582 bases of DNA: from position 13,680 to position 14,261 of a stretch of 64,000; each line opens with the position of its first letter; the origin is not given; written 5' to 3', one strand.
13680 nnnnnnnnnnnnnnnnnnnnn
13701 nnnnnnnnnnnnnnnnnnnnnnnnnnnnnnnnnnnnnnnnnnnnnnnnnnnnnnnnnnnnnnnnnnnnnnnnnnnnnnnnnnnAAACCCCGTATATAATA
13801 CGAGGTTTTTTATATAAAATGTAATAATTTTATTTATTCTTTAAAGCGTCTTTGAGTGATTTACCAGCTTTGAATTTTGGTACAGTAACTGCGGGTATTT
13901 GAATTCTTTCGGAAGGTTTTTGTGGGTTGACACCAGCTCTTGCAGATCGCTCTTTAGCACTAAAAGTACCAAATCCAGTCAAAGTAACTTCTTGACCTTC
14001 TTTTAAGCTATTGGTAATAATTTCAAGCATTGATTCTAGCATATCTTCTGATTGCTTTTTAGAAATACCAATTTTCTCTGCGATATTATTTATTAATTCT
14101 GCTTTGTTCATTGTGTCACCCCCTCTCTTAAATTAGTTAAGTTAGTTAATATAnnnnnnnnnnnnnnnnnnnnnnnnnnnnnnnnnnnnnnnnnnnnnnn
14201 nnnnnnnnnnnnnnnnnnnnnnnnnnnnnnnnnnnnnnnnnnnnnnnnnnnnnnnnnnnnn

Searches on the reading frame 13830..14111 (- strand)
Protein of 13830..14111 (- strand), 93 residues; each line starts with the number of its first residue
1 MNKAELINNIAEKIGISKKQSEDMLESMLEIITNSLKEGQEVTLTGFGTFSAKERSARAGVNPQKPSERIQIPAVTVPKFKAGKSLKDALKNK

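Call 20: search_protein_families(library=pfam, proteins=[window:13830-14111:-], max_evalue=0.001)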
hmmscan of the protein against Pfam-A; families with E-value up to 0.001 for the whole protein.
window:13830-14111:- (93 aa): 3 families
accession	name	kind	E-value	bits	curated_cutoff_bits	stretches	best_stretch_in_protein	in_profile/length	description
PF00216.26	Bac_DNA_binding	-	6e-31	107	22.4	1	1-90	1-89/90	Bacterial DNA-binding protein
PF18291.6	HU-HIG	-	2e-08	34.8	26.2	1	2-92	33-120/125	HU domain fused to wHTH, Ig, or Glycine-rich motif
PF18175.6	HU-CCDC81_bac_2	-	2.4e-06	27.8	35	1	6-54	3-51/70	CCDC81-like prokaryotic HU domain 2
